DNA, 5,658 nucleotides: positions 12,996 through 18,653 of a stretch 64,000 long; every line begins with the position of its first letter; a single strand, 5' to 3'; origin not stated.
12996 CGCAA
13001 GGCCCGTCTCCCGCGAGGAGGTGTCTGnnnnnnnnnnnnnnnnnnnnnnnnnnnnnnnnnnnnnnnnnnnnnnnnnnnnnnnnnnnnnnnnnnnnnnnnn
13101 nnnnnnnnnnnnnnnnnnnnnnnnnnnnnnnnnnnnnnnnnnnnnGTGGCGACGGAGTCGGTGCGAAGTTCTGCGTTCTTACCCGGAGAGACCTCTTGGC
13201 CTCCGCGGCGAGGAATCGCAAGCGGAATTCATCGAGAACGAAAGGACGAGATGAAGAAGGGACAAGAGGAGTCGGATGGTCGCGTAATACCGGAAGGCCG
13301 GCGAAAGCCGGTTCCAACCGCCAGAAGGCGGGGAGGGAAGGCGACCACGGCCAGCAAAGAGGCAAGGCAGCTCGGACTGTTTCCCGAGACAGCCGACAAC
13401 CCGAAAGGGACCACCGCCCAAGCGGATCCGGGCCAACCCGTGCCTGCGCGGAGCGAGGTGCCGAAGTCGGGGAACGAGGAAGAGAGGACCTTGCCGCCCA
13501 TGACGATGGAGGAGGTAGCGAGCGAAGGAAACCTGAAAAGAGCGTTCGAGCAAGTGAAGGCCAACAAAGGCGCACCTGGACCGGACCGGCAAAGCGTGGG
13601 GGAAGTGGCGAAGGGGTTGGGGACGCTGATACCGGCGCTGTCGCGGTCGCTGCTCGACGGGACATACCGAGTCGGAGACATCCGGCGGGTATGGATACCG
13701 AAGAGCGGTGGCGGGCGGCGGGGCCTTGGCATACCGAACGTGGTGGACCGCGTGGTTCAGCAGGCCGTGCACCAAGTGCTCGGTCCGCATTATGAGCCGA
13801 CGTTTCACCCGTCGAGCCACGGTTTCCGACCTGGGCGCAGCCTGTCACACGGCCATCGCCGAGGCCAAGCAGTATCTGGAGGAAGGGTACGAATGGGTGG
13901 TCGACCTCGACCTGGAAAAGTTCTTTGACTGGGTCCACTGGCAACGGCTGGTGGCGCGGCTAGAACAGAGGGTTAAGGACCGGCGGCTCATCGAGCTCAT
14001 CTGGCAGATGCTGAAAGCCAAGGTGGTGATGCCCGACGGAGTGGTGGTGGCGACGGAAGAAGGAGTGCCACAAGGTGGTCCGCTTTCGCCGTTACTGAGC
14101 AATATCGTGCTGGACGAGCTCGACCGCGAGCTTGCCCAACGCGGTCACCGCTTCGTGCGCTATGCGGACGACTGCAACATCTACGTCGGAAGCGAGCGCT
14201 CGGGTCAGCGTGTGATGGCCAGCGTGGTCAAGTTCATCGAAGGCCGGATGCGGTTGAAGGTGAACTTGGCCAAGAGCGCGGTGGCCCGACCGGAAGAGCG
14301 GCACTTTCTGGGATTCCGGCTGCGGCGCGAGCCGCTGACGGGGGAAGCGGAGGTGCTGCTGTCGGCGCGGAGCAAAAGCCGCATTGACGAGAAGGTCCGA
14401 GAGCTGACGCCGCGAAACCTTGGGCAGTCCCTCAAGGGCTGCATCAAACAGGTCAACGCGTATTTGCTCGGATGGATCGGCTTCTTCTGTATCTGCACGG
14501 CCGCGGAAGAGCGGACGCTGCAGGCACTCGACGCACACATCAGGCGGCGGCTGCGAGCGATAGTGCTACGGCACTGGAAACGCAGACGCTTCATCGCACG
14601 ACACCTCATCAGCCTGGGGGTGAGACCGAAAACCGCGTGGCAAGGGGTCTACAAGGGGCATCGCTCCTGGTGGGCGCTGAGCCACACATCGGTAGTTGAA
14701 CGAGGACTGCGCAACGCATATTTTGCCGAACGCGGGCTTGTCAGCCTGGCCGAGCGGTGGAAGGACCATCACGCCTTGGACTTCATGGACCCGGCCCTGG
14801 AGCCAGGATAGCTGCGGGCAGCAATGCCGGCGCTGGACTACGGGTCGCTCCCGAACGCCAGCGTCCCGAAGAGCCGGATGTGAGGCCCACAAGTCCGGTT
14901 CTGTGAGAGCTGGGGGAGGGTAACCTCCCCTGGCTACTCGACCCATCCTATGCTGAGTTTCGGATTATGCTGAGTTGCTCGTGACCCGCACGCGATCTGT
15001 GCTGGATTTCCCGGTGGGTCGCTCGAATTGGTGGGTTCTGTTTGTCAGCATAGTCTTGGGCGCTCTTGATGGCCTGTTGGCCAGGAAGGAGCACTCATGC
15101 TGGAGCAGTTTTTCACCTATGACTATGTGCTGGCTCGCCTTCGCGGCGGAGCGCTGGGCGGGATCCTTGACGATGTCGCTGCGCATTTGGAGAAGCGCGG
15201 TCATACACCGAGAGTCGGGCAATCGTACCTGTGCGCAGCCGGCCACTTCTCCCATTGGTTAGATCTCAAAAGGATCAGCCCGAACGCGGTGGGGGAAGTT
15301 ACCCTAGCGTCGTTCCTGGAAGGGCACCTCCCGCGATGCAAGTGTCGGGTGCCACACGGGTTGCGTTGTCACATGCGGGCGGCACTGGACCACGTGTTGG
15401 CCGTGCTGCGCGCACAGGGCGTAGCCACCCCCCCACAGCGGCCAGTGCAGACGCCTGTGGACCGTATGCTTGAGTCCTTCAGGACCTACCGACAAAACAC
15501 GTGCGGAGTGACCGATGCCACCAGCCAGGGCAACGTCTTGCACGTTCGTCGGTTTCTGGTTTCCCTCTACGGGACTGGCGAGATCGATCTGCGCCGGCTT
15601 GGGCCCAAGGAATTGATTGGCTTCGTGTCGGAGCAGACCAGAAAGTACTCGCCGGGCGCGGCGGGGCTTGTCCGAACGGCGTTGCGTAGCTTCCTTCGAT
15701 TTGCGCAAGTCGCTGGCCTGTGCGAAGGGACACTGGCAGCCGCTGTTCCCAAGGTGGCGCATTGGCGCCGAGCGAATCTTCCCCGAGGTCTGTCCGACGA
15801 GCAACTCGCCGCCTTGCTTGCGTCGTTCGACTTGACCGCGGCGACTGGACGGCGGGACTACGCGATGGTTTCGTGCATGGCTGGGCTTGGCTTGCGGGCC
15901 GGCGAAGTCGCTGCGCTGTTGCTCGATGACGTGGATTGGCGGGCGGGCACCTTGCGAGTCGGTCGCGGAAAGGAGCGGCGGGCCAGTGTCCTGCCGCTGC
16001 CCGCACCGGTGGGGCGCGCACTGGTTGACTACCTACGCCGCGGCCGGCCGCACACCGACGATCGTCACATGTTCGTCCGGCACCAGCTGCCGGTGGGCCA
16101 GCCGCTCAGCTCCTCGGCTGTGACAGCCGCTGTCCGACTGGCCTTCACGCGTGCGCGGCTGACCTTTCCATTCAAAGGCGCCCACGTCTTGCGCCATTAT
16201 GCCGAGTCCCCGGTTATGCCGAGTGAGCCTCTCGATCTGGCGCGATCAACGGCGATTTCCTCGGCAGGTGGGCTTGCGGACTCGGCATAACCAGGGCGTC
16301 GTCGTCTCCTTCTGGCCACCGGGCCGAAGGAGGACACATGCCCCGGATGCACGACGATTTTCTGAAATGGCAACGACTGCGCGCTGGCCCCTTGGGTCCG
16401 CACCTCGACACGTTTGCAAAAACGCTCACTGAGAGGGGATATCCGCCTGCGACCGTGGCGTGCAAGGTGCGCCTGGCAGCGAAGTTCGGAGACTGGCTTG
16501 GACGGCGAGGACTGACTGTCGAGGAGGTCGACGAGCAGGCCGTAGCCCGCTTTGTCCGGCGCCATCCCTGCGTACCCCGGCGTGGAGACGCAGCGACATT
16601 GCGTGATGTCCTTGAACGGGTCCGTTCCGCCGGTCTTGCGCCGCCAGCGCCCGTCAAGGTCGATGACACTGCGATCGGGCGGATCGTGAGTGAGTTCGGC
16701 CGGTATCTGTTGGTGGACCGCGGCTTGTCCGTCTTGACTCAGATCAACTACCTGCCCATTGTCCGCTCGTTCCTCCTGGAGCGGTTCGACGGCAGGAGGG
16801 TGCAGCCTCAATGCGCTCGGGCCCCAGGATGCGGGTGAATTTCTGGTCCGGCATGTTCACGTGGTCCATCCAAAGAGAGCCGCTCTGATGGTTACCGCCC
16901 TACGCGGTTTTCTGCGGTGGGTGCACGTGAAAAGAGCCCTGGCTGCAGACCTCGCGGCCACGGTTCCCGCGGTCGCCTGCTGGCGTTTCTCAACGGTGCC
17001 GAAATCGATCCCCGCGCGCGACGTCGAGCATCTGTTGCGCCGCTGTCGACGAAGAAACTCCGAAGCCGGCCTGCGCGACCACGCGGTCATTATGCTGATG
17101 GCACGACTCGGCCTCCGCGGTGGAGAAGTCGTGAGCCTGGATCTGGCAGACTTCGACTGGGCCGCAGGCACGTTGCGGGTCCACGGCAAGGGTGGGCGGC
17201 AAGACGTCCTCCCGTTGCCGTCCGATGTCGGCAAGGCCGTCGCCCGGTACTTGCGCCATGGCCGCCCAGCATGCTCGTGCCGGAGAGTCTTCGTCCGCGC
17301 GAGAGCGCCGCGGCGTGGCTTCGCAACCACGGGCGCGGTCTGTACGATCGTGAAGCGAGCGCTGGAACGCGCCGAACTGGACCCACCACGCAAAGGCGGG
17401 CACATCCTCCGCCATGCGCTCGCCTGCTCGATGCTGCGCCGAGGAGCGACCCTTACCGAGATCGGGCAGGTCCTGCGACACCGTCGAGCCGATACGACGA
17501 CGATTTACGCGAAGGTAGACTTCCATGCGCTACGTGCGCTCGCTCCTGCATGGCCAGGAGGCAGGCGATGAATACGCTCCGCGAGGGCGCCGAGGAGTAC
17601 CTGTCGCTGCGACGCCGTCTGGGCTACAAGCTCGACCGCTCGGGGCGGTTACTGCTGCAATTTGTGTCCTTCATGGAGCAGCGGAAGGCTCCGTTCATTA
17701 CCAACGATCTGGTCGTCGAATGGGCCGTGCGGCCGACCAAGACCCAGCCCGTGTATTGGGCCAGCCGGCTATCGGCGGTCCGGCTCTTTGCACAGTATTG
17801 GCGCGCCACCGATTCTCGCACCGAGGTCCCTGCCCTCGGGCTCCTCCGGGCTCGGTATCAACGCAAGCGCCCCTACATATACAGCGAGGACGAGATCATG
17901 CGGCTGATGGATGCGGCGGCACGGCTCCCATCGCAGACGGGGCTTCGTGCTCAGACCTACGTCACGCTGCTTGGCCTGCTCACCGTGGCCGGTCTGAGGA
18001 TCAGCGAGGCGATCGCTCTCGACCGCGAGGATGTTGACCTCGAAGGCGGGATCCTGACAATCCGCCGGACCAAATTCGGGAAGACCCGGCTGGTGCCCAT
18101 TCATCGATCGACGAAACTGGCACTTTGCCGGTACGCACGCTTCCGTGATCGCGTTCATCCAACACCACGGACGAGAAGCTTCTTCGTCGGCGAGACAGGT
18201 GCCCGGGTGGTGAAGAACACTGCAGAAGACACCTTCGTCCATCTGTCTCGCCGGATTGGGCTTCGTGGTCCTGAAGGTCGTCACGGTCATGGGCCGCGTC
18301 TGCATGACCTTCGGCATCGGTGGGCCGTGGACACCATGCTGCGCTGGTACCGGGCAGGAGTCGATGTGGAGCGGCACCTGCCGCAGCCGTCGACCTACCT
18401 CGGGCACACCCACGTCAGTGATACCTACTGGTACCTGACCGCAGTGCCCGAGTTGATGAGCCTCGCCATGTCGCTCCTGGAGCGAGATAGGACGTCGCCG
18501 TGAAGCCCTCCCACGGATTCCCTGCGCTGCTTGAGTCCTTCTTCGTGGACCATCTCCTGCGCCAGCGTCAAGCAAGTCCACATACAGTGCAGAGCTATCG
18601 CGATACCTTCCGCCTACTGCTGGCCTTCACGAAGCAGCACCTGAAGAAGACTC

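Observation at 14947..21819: RIT-in-RIT: a recombinase-in-trio element inserted inside the ritA gene of another RIT element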

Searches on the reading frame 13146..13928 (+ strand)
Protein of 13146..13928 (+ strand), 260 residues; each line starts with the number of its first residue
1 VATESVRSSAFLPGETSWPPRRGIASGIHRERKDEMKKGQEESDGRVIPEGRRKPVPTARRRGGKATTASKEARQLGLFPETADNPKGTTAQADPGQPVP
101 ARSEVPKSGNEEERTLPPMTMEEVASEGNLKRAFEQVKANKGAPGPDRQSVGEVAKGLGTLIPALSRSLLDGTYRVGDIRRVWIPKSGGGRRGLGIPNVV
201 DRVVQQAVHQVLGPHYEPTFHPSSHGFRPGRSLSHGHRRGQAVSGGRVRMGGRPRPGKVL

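Call 31: search_protein_families(library=pfam, proteins=[window:13146-13928:+], max_evalue=0.1)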
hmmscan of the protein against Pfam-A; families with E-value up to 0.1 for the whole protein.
window:13146-13928:+ (260 aa): 1 family
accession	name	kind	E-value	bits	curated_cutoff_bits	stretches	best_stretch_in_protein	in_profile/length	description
PF00078.32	RVT_1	-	6.1e-07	29.8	29.6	1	184-234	1-51/205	Reverse transcriptase (RNA-dependent DNA polymerase)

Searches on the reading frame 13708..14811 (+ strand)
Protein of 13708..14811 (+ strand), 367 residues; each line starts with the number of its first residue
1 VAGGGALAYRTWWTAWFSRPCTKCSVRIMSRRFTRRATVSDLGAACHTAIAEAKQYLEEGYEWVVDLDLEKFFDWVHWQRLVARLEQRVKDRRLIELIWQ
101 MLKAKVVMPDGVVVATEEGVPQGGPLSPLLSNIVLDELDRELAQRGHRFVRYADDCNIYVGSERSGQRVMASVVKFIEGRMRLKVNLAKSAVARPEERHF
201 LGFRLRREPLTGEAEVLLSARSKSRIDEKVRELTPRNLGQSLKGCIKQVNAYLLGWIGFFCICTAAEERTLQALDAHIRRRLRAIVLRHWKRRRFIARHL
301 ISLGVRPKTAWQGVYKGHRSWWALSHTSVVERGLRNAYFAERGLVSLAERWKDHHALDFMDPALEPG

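Call 31: search_protein_families(library=pfam, proteins=[window:13708-14811:+], max_evalue=0.1)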
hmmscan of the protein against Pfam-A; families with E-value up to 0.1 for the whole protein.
window:13708-14811:+ (367 aa): 3 families
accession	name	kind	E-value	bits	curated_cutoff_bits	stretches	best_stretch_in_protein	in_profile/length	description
PF00078.32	RVT_1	-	3.1e-29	102.6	29.6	1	40-205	44-205/205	Reverse transcriptase (RNA-dependent DNA polymerase)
PF08388.16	GIIM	-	1.4e-15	57.4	23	1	225-294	3-73/80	Group II intron, maturase-specific domain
PF00680.25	RdRP_1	-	0.0093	15.2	23.9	1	97-208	268-393/450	Viral RNA-dependent RNA polymerase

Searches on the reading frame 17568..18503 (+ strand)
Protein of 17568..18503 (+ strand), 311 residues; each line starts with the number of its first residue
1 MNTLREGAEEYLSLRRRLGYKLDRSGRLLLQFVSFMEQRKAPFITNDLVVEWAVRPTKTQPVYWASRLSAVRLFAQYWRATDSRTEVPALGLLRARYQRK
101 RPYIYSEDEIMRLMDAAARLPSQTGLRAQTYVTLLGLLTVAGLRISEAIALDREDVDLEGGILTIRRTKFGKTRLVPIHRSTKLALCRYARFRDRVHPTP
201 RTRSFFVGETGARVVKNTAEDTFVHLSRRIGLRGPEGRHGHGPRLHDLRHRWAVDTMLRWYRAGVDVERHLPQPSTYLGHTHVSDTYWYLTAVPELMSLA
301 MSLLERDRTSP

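Call 18: search_protein_families(library=ncbifam, proteins=[window:17568-18503:+], max_evalue=0.00001)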
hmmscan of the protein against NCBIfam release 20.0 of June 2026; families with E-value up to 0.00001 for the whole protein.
window:17568-18503:+ (311 aa): 8 families
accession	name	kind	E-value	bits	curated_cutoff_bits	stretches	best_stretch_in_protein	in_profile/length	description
NF001399.0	PRK00283.1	subfamily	4.5e-21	75.4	279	1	46-289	53-280/300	tyrosine recombinase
TIGR02224.1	recomb_XerC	equivalog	6.9e-21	74.9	335.15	1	60-289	62-274/295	tyrosine recombinase XerC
TIGR02225.1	recomb_XerD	equivalog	1.6e-20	73.7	329.6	1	29-254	25-244/290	site-specific tyrosine recombinase XerD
NF040815.2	recomb_XerA_Arch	equivalog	1.9e-19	70.3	220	1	29-292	24-254/263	site-specific tyrosine recombinase/integron integrase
NF002331.0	PRK01287.1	subfamily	1.5e-12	47.2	371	1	67-289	103-309/365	site-specific tyrosine recombinase XerC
NF007371.0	PRK09871.1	subfamily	7.5e-10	38.7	222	1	100-241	3-134/198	tyrosine-type DNA invertase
TIGR02249.1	integrase_gron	subfamily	6.1e-09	35.7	265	1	91-197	88-184/315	integron integrase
NF003462.0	PRK05084.1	equivalog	2.2e-08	33.3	267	1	133-297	199-349/360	tyrosine recombinase XerS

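Call 19: search_protein_families(library=pfam, proteins=[window:17568-18503:+], max_evalue=0.001)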
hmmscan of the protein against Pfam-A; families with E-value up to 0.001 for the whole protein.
window:17568-18503:+ (311 aa): 1 family
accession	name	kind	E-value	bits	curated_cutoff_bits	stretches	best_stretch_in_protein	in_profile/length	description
PF00589.27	Phage_integrase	-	2.6e-17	63.6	27.1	1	107-291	5-167/172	Phage integrase family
